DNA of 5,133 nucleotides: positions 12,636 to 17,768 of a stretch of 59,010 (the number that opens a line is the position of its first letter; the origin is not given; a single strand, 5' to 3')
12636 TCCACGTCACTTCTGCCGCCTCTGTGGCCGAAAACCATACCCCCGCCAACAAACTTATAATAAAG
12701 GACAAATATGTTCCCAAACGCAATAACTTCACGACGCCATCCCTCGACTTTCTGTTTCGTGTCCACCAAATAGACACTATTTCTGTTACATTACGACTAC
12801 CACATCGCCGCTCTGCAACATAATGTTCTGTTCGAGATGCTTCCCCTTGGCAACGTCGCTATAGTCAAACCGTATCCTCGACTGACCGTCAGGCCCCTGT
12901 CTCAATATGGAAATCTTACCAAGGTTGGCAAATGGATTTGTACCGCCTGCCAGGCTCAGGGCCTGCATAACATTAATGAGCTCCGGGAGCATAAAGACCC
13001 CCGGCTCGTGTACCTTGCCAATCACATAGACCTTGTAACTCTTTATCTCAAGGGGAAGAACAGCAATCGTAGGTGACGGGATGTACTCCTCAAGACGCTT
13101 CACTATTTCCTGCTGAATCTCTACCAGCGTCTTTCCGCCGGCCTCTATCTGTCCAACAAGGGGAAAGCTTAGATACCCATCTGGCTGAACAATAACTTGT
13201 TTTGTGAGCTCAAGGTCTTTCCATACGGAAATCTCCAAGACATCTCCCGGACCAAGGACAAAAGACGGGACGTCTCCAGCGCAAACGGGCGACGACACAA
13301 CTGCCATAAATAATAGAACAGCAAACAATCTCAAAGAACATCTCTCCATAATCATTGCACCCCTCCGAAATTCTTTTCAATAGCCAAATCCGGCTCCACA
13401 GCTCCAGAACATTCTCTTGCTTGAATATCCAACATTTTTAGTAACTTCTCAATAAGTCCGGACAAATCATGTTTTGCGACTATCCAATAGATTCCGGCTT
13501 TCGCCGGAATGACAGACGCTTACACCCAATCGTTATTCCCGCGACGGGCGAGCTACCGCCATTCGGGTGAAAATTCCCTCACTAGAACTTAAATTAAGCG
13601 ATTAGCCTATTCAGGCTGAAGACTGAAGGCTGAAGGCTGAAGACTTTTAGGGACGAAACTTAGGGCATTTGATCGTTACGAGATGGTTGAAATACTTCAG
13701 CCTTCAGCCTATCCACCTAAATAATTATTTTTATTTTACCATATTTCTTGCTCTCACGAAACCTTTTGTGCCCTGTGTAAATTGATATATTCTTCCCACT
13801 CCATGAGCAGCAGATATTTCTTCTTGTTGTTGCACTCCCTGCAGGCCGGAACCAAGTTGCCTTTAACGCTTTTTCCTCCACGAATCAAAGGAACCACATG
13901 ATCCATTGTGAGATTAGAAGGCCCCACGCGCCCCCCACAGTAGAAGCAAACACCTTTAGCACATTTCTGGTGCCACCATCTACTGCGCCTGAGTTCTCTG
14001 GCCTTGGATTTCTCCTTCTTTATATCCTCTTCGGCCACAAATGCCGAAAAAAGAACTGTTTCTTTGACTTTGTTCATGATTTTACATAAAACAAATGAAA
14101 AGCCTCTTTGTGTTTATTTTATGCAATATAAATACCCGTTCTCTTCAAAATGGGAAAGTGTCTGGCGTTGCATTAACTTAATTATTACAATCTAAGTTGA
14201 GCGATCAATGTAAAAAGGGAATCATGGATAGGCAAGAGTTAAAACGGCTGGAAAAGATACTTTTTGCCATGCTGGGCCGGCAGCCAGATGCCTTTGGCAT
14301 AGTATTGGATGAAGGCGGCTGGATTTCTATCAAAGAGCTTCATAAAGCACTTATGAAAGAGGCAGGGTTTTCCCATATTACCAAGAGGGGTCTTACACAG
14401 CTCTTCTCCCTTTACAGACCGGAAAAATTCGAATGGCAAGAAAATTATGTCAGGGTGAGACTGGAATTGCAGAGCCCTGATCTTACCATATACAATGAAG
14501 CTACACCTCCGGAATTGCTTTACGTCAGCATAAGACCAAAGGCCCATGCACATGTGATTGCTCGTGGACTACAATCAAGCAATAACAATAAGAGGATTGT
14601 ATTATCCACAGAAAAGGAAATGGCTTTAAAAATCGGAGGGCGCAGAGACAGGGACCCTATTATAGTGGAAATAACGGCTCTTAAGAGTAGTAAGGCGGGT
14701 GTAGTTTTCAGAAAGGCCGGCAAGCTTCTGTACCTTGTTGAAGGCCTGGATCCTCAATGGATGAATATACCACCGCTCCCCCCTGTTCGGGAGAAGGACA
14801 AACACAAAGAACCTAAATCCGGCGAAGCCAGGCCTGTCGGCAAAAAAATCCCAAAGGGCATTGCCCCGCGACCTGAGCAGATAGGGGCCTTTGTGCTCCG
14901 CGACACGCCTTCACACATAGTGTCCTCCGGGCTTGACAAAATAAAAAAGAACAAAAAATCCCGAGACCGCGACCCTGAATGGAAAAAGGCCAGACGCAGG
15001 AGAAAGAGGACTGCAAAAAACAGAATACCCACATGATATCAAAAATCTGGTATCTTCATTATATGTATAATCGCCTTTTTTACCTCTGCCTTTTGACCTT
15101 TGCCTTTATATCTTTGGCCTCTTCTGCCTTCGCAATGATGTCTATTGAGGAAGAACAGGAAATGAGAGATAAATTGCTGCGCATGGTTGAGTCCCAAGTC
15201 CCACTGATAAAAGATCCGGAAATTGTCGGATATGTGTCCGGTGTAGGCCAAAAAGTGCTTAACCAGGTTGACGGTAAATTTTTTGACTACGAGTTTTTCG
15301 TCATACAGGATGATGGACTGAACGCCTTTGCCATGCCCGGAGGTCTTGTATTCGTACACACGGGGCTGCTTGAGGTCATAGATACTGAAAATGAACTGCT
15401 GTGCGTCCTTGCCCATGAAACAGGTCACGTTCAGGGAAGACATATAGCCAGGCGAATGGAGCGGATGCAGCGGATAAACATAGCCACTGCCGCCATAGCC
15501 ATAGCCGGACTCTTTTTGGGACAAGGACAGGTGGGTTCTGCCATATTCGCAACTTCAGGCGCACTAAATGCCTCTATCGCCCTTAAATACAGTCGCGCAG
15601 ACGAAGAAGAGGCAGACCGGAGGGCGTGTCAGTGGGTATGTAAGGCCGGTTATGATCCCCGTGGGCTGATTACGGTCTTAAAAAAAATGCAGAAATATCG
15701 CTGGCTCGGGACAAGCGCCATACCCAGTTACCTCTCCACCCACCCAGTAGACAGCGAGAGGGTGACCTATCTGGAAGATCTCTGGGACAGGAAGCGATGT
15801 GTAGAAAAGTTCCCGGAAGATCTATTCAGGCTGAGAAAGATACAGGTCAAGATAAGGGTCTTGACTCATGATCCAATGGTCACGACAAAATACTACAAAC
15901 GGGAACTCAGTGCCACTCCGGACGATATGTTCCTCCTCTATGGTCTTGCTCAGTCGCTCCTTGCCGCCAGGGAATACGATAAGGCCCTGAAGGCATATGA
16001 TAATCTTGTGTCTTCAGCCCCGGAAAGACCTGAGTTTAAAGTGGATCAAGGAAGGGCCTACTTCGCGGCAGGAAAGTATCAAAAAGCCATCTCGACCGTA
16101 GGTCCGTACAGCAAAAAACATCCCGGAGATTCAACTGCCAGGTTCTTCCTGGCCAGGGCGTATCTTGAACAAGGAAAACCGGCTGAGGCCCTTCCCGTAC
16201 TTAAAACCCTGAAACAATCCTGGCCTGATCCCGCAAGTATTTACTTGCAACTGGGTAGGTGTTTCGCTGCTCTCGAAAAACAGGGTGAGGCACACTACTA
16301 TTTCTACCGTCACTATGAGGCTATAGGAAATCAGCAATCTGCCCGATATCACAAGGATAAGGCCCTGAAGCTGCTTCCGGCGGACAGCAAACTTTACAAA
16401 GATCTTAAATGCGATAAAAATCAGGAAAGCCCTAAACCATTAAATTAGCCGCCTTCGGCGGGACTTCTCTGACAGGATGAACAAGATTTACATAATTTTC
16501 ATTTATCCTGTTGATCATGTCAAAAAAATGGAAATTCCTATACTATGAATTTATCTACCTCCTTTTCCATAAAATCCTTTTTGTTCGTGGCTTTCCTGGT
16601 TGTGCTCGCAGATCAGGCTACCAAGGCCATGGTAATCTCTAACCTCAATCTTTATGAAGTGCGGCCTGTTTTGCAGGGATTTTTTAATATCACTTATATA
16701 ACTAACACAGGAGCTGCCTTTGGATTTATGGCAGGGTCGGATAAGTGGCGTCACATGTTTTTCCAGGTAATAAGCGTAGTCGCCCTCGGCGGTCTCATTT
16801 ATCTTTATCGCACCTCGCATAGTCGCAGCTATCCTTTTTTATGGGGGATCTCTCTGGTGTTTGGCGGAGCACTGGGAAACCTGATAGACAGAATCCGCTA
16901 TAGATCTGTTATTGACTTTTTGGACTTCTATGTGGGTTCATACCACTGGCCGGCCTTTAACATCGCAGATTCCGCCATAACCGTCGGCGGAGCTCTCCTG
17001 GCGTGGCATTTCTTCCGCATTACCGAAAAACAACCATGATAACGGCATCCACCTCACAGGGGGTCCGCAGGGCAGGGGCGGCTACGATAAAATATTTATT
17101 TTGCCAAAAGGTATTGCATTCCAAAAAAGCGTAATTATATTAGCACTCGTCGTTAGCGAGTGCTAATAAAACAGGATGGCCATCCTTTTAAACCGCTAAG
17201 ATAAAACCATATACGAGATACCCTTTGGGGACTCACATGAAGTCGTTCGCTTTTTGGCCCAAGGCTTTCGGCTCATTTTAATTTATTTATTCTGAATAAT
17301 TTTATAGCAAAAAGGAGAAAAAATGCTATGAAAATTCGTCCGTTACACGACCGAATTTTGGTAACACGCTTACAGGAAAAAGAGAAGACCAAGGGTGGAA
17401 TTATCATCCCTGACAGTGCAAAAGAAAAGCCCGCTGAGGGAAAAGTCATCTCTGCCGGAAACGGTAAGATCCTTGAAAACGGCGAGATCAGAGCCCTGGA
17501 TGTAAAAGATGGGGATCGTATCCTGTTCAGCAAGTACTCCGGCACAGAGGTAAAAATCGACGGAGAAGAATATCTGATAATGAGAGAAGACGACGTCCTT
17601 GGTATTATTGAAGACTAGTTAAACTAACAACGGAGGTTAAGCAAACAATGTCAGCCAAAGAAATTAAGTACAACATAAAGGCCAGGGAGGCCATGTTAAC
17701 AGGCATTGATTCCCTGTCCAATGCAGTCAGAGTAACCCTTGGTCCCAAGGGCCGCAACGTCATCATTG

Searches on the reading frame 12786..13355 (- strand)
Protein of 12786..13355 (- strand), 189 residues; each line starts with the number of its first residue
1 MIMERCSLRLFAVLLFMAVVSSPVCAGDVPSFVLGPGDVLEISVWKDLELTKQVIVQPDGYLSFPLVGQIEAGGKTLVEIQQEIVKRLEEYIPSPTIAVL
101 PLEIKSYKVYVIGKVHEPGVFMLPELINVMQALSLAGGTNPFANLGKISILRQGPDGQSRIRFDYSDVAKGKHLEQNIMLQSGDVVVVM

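Call 89: search_protein_families(library=pfam, proteins=[window:12786-13355:-], max_evalue=0.000001)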
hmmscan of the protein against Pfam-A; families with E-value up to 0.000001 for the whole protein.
window:12786-13355:- (189 aa): 3 families
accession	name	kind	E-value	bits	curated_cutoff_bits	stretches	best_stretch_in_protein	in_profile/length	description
PF02563.21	Poly_export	-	7.3e-22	77.8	28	1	30-99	5-74/77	Polysaccharide biosynthesis/export protein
PF22461.2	SLBB_2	-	8.6e-11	42.2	27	1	108-188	2-79/79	SLBB domain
PF10531.15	SLBB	-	1.1e-09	38.4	27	1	108-159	1-51/55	SLBB domain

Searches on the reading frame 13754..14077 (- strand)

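Call 90: search_protein_families(library=pfam, proteins=[window:13754-14077:-], max_evalue=0.000001)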
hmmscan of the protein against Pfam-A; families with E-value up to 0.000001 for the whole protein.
window:13754-14077:- (107 aa): 2 families
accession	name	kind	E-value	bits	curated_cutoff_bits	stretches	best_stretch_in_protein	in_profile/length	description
PF01844.29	HNH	-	3.5e-12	46.7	21.4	1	44-87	1-45/47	HNH endonuclease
PF14279.12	HNH_5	-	2.8e-11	43.6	27.5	1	44-87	1-44/56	HNH endonuclease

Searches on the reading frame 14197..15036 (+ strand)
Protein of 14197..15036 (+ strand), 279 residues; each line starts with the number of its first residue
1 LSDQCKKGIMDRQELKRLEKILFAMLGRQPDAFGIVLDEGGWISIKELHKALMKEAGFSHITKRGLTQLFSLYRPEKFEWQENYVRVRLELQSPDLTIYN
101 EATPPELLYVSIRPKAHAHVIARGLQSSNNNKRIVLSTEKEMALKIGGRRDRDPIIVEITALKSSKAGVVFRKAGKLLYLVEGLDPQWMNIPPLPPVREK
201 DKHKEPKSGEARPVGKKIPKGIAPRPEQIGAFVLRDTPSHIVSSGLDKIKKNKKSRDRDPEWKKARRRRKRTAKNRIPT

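Call 90: search_protein_families(library=pfam, proteins=[window:14197-15036:+], max_evalue=0.000001)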
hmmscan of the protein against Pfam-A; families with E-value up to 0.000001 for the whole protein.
window:14197-15036:+ (279 aa): 1 family
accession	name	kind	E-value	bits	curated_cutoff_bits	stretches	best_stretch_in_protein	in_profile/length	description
PF01885.22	PTS_2-RNA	-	8.8e-08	32.8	26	1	17-183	5-177/177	RNA 2'-phosphotransferase, Tpt1 / KptA family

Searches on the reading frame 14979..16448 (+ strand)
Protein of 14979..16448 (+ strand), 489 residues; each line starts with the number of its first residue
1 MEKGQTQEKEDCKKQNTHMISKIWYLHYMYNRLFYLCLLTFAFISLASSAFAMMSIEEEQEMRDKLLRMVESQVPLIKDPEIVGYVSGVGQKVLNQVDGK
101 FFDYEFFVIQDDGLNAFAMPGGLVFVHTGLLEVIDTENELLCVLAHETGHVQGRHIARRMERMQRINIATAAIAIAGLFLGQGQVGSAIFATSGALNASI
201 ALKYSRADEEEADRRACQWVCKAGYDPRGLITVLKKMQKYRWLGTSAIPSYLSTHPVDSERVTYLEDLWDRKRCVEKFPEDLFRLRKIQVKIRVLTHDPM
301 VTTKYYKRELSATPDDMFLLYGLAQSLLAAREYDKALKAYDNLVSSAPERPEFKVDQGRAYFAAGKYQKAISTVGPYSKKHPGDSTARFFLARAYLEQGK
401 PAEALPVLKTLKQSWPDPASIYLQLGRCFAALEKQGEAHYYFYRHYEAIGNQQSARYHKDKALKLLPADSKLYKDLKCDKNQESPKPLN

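Call 90: search_protein_families(library=pfam, proteins=[window:14979-16448:+], max_evalue=0.000001)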
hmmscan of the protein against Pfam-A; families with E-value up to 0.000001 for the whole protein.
window:14979-16448:+ (489 aa): 10 families
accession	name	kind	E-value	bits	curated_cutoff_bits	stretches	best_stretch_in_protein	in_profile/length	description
PF01435.24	Peptidase_M48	-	8.1e-35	120.8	20.3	1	86-266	7-183/186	Peptidase family M48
PF13432.12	TPR_16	-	3e-22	79.1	32.7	2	356-416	2-62/65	Tetratricopeptide repeat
PF14559.12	TPR_19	-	4e-21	75.6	25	2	362-417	2-57/68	Tetratricopeptide repeat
PF12895.13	ANAPC3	-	1.5e-16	60.9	27.2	1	331-409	3-80/82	Anaphase-promoting complex, cyclosome, subunit 3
PF13428.12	TPR_14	-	9.5e-14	51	23.5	0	389-427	5-43/44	Tetratricopeptide repeat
PF13424.12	TPR_12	-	2e-09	37.9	30.1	0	378-409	38-69/77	Tetratricopeptide repeat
PF07719.23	TPR_2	-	2.9e-09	36.8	27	0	319-349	3-33/34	Tetratricopeptide repeat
PF13174.12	TPR_6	-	4.3e-09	36.9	26.3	0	320-349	3-32/33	Tetratricopeptide repeat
PF13431.12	TPR_17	-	5.5e-07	29.8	24.4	0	305-337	1-33/34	Tetratricopeptide repeat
PF13371.12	TPR_9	-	5.9e-07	29.8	35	0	325-388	3-66/73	Tetratricopeptide repeat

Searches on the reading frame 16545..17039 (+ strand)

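Call 90: search_protein_families(library=pfam, proteins=[window:16545-17039:+], max_evalue=0.000001)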
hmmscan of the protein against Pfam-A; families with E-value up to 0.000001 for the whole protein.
window:16545-17039:+ (164 aa): 1 family
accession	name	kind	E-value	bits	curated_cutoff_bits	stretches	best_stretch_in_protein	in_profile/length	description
PF01252.23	Peptidase_A8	-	5.9e-44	150.1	25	1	15-157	1-141/142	Signal peptidase (SPase) II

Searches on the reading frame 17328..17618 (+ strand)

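Call 90: search_protein_families(library=pfam, proteins=[window:17328-17618:+], max_evalue=0.000001)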
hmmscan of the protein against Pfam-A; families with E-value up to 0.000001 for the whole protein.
window:17328-17618:+ (96 aa): 1 family
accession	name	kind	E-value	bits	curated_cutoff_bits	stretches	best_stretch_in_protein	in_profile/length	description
PF00166.26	Cpn10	-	1.1e-36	125.2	21.1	1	2-94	1-93/93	Chaperonin 10 Kd subunit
